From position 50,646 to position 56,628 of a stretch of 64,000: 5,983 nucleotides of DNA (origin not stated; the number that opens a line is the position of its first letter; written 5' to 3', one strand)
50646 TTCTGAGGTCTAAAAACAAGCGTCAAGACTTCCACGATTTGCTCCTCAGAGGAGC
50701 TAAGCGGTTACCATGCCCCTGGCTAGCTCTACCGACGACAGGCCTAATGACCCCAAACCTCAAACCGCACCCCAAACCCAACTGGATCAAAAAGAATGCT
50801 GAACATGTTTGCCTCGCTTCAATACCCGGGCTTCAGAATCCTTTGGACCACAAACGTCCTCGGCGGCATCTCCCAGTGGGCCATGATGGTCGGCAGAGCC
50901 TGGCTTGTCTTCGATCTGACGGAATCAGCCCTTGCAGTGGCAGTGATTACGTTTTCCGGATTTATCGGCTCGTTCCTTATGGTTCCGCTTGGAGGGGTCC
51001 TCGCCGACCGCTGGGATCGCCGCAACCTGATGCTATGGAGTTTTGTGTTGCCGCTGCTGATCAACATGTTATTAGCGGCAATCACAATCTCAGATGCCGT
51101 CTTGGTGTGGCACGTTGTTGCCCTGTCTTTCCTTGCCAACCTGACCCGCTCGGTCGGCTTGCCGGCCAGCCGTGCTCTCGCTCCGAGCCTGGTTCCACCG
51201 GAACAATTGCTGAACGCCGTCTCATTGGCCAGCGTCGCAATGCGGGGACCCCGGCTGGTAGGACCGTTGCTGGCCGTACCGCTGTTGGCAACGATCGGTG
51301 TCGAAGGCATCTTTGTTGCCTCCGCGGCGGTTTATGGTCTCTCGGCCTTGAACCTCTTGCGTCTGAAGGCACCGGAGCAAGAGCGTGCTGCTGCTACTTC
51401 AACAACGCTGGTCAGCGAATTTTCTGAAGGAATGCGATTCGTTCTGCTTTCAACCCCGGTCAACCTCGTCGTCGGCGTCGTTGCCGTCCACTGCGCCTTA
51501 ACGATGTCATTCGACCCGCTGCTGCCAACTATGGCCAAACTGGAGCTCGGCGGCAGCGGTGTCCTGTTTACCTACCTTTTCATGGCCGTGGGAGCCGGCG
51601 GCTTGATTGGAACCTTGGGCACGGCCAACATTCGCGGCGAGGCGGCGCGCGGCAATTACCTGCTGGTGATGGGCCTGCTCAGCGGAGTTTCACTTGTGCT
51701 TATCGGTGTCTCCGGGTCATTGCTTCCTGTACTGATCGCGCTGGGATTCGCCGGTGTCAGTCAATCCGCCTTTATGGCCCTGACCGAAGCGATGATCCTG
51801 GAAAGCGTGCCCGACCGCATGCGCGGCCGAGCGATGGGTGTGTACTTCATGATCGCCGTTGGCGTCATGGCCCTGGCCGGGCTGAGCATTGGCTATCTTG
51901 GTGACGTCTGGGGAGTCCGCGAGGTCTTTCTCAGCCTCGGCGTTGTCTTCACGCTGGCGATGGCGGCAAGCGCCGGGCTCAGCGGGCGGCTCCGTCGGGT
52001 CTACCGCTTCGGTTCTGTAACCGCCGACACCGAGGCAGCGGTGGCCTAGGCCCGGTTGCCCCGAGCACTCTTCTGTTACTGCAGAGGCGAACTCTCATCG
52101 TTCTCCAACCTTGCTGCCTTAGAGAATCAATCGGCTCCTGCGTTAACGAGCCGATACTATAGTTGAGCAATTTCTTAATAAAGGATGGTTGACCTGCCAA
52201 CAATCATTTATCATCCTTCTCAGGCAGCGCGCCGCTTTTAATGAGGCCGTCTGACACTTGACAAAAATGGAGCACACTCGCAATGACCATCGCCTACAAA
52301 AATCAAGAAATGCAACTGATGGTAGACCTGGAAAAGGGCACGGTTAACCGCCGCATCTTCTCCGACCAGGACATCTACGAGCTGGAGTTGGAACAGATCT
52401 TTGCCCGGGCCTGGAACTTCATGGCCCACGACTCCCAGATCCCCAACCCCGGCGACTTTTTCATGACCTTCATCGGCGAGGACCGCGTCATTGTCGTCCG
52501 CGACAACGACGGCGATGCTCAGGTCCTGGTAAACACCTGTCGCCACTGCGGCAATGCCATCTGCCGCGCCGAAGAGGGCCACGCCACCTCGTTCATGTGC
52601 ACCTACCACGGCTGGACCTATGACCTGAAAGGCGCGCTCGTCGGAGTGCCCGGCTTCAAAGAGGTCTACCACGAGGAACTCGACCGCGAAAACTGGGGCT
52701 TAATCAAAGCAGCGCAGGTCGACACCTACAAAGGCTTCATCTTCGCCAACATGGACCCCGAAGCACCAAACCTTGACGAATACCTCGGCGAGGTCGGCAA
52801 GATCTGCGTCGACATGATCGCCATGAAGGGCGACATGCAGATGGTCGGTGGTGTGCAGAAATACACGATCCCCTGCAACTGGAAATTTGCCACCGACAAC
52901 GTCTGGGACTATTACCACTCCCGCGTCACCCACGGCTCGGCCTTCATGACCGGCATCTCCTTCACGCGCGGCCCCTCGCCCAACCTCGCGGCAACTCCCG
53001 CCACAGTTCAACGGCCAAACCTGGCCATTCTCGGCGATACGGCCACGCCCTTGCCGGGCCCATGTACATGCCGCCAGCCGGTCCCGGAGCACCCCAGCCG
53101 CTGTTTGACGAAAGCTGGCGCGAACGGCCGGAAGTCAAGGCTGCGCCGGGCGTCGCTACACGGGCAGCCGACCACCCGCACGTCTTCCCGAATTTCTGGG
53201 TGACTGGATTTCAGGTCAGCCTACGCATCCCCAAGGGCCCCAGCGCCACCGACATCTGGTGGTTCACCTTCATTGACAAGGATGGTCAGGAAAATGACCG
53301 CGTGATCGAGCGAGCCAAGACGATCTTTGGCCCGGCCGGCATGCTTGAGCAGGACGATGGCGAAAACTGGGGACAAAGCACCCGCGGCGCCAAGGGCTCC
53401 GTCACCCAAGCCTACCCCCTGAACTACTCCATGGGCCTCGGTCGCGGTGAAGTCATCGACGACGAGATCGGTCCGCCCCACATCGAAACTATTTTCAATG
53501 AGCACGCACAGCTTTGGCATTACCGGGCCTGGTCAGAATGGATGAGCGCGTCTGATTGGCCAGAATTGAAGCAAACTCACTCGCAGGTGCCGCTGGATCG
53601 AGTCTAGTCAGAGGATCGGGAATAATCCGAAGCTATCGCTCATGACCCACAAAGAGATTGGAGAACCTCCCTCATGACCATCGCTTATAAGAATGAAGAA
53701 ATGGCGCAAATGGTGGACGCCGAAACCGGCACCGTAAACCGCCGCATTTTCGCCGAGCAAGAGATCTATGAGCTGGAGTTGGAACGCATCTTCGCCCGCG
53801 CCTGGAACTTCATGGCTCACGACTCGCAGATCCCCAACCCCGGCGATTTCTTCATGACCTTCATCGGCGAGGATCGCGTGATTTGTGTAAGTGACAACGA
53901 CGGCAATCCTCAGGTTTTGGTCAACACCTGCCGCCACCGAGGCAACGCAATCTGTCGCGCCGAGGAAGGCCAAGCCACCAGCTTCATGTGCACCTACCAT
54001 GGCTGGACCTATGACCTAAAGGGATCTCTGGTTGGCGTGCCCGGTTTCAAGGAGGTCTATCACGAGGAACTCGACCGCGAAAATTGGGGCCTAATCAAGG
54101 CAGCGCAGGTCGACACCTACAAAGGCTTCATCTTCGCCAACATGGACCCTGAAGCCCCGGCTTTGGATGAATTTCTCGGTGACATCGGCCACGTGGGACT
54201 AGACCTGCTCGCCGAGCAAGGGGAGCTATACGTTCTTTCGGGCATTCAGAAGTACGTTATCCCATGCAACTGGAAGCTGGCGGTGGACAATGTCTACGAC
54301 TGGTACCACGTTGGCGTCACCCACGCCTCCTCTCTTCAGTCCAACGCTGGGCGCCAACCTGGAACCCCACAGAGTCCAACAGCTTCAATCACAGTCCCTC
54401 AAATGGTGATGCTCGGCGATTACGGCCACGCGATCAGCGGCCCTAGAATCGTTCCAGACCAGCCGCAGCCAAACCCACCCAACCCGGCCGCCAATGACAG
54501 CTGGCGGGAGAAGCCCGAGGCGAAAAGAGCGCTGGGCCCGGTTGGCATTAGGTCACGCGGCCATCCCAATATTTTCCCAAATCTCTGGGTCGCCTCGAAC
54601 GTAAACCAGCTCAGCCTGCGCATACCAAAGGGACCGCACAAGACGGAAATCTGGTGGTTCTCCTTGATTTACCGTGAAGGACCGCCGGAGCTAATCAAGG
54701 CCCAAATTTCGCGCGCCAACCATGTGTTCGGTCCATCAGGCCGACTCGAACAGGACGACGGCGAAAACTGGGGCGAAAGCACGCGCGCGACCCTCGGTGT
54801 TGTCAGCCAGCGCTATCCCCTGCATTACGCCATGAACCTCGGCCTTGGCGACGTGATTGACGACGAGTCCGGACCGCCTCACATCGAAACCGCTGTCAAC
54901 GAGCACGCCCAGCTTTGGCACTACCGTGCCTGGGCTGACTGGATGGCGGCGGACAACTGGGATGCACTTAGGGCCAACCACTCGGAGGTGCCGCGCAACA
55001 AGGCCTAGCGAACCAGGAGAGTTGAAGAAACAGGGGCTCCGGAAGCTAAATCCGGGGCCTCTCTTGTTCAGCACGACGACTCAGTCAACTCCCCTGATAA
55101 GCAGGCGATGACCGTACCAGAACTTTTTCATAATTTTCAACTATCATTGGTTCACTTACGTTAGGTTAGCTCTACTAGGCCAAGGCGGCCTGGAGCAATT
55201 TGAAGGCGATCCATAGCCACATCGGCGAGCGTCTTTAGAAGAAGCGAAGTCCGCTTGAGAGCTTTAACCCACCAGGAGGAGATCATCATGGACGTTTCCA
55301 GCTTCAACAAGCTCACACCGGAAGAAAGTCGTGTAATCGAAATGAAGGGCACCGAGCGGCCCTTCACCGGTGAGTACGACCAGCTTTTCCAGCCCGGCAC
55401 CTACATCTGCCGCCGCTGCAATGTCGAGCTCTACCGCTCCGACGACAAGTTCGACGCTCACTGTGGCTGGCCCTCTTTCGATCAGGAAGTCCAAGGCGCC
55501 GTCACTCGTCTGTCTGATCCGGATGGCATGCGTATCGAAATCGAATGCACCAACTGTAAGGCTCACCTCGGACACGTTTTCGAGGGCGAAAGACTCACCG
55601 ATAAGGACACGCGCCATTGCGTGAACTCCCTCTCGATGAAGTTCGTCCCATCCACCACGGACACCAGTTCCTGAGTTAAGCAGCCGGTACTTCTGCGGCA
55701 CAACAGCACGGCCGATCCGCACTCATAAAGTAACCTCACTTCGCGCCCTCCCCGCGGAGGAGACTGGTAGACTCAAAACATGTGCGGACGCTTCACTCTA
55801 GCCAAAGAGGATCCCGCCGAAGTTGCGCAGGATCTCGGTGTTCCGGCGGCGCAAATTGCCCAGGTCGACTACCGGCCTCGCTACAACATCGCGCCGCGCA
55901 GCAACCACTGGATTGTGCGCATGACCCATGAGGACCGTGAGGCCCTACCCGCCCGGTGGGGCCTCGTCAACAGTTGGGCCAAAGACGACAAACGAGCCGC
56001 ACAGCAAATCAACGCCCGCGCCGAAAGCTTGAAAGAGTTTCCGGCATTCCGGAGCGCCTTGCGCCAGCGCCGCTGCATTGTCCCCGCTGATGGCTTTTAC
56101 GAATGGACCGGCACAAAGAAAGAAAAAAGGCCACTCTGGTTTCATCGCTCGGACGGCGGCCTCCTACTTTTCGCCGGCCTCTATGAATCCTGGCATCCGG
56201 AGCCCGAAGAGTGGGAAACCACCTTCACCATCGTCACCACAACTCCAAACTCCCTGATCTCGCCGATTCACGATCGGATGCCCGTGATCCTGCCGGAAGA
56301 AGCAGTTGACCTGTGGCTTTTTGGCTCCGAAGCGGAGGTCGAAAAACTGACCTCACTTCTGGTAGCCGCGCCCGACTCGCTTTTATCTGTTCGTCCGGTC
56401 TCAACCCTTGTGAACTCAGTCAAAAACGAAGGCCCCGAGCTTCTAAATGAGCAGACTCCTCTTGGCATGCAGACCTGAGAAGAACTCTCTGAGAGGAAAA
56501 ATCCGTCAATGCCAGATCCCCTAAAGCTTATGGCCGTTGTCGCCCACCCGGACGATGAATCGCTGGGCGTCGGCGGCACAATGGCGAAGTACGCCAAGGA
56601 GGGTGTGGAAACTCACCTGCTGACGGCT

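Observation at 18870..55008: Seven stand-alone paralogous Rieske oxygenase alpha-subunit genes, all on one strand, with no partner subunits or electron-transfer genes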

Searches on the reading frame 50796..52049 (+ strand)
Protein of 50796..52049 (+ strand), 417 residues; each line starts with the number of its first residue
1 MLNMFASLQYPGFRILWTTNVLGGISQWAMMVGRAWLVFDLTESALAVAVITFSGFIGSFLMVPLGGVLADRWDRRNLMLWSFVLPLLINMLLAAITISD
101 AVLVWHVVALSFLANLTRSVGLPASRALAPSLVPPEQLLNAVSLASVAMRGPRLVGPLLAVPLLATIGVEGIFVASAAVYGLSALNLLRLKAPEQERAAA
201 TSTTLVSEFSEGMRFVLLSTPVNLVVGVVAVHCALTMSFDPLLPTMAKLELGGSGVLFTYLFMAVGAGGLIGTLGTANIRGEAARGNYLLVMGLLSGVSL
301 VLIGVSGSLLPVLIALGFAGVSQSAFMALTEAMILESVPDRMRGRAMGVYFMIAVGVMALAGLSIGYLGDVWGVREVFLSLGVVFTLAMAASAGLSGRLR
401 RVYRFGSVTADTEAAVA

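Call 9: search_protein_families(library=pfam, proteins=[window:50796-52049:+], max_evalue=0.01)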
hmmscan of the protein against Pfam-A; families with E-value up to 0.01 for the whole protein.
window:50796-52049:+ (417 aa): 3 families
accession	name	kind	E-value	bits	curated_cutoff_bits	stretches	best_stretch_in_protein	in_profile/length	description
PF05977.19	MFS_3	-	2.6e-44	152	27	1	5-391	4-389/524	Transmembrane secretion effector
PF07690.21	MFS_1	-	5.9e-28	98.2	33.4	2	17-274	2-256/347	Major Facilitator Superfamily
PF13347.12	MFS_2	-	0.0025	16.9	27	1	32-140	245-350/427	MFS/sugar transport protein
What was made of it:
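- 50796..52049 (+): MFS_3 transporter gene 233 nt upstream of R6 on the same strand. PF05977 hit (call 9).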

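Call 51: find_encoding_contigs(protein=window:50796-52049:+, flank=6000, max_places=4)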
Protein window:50796-52049:+ (417 aa): no gene with exactly this product is on record in the collection.

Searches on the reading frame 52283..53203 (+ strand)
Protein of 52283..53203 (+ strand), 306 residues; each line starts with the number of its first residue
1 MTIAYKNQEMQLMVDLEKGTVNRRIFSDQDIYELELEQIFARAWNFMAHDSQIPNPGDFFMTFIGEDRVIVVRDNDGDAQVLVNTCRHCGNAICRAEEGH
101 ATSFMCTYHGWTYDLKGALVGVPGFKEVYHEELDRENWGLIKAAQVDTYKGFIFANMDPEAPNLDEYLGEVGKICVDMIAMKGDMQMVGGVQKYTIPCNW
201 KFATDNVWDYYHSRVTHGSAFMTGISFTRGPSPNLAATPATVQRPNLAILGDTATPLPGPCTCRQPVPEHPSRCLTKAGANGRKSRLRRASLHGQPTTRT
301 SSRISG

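Call 5: search_protein_families(library=pfam, proteins=[window:52283-53200:+])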
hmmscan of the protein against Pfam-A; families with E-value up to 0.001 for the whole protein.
window:52283-53200:+ (306 aa): 2 families
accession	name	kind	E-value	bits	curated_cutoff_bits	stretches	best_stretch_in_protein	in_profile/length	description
PF00355.32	Rieske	-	1e-14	54.6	20.3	1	44-127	2-83/88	Rieske [2Fe-2S] domain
PF00848.25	Ring_hydroxyl_A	-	3.1e-06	27.7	24.9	1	192-220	10-38/208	Ring hydroxylating alpha subunit (catalytic domain)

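Call 6: search_protein_families(library=ncbifam, proteins=[window:52283-53200:+])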
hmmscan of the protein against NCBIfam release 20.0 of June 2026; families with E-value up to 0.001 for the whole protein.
window:52283-53200:+ (306 aa): 7 families
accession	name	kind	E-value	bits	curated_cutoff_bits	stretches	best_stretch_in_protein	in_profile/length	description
NF042946.1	3PPDioc_HcaE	equivalog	5.7e-70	236.5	830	1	8-221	3-218/450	3-phenylpropionate/cinnamic acid dioxygenase subunit alpha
NF041684.1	ant_diox_AndAc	equivalog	1.1e-46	159.3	750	1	16-217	18-222/418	anthranilate 1,2-dioxygenase large subunit AndAc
TIGR03229.1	benzo_1_2_benA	equivalog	3.6e-46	157.9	780.95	1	16-218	9-216/433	benzoate 1,2-dioxygenase large subunit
TIGR03228.1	anthran_1_2_A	equivalog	6e-40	137.3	671.9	1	21-218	16-214/438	anthranilate 1,2-dioxygenase large subunit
NF058607.1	GlBtMonoOxGbcA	equivalog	3.1e-35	121.4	670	1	20-224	32-229/420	glycine betaine monooxygenase oxygenase subunit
NF052579.1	BetMthstMoxSdmAMthl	equivalog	0.00026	20.1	600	1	65-121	38-93/351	4beta-methylsterol monooxygenase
NF010001.0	PRK13474.1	subfamily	0.00028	20.2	154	0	65-124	85-143/178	cytochrome b6-f complex iron-sulfur subunit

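Call 50: find_encoding_contigs(protein=window:52283-53203:+, flank=5000, max_places=4)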
Protein window:52283-53203:+ (306 aa): no gene with exactly this product is on record in the collection.

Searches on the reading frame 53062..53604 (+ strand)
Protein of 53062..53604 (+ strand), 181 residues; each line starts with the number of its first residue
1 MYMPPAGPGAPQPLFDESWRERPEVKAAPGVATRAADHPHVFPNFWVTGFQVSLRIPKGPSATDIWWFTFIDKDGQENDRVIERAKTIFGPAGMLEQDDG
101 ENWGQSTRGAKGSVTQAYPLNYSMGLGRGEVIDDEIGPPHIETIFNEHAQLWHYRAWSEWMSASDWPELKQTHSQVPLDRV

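Call 5: search_protein_families(library=pfam, proteins=[window:53062-53604:+])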
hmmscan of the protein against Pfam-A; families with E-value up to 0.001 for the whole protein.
window:53062-53604:+ (181 aa): 1 family
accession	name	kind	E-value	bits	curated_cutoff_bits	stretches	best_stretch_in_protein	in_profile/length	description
PF00848.25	Ring_hydroxyl_A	-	1.1e-07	32.5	24.9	1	19-119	82-186/208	Ring hydroxylating alpha subunit (catalytic domain)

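Call 6: search_protein_families(library=ncbifam, proteins=[window:53062-53604:+])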
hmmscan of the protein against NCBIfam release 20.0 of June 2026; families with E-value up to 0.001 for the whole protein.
window:53062-53604:+ (181 aa): 1 family
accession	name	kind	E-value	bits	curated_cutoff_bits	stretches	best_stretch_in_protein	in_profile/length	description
NF042946.1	3PPDioc_HcaE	equivalog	4.1e-22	78.8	830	1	31-175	296-443/450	3-phenylpropionate/cinnamic acid dioxygenase subunit alpha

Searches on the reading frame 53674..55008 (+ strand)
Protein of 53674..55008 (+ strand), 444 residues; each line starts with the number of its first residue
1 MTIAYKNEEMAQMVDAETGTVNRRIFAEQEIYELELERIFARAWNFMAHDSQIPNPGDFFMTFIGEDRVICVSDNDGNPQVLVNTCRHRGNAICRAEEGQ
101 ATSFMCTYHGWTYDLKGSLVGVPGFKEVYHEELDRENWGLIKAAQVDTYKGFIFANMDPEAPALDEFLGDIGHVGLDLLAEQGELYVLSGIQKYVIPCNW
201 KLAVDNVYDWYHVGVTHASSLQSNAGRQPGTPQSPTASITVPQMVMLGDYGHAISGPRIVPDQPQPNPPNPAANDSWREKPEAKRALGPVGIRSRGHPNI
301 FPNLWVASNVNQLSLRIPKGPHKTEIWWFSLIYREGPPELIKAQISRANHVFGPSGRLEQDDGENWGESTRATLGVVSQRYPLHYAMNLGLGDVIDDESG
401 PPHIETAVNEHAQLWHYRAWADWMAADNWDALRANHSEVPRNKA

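Call 5: search_protein_families(library=pfam, proteins=[window:53674-55005:+])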
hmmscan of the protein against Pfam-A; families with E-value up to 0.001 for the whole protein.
window:53674-55005:+ (444 aa): 2 families
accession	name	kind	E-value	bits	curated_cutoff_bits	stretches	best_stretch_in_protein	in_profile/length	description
PF00848.25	Ring_hydroxyl_A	-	1.9e-16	61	24.9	1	193-372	11-176/208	Ring hydroxylating alpha subunit (catalytic domain)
PF00355.32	Rieske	-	5.8e-14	52.2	20.3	1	44-127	2-83/88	Rieske [2Fe-2S] domain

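Call 6: search_protein_families(library=ncbifam, proteins=[window:53674-55005:+])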
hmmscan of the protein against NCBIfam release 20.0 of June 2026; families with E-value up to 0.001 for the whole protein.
window:53674-55005:+ (444 aa): 5 families
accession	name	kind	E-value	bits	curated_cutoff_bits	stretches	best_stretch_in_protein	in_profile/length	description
NF042946.1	3PPDioc_HcaE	equivalog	4.1e-93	312.8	830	1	8-435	3-440/450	3-phenylpropionate/cinnamic acid dioxygenase subunit alpha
NF041684.1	ant_diox_AndAc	equivalog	3.6e-49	167.5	750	1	8-217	10-222/418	anthranilate 1,2-dioxygenase large subunit AndAc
TIGR03229.1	benzo_1_2_benA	equivalog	5.8e-47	160.5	780.95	1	17-366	10-366/433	benzoate 1,2-dioxygenase large subunit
TIGR03228.1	anthran_1_2_A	equivalog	3.5e-43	147.9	671.9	1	21-228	16-224/438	anthranilate 1,2-dioxygenase large subunit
NF058607.1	GlBtMonoOxGbcA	equivalog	7.9e-36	123.4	670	1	8-223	18-228/420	glycine betaine monooxygenase oxygenase subunit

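Call 46: find_encoding_contigs(protein=window:53674-55008:+, flank=3000, max_places=3)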
Protein window:53674-55008:+ (444 aa): no gene with exactly this product is on record in the collection.

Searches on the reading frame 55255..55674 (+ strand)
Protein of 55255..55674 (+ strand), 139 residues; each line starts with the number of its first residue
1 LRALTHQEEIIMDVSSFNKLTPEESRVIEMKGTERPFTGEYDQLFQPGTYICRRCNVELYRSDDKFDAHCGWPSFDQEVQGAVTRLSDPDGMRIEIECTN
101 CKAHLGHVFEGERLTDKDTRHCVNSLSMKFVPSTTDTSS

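Call 9: search_protein_families(library=pfam, proteins=[window:55255-55674:+], max_evalue=0.01)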
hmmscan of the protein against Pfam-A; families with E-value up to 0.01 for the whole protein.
window:55255-55674:+ (139 aa): 1 family
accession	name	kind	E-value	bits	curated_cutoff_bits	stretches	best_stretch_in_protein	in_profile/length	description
PF01641.26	SelR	-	1.4e-41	141.6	24.9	1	20-132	1-116/116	SelR domain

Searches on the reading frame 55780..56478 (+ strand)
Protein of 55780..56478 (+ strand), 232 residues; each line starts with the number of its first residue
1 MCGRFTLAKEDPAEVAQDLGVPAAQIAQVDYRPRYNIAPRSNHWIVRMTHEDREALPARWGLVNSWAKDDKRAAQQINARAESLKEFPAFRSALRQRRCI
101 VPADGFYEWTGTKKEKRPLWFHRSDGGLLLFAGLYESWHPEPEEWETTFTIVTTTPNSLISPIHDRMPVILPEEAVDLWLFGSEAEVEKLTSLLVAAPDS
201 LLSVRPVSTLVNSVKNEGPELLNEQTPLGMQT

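Call 9: search_protein_families(library=pfam, proteins=[window:55780-56478:+], max_evalue=0.01)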
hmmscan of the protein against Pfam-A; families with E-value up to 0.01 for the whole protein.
window:55780-56478:+ (232 aa): 1 family
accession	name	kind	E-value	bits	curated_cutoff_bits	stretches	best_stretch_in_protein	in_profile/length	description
PF02586.19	SRAP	-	2.8e-69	233.4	27.1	1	1-214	1-214/214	SOS response associated peptidase (SRAP)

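Call 48: find_encoding_contigs(protein=window:55780-56478:+, flank=6000, max_places=4)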
Protein window:55780-56478:+ (232 aa): no gene with exactly this product is on record in the collection.
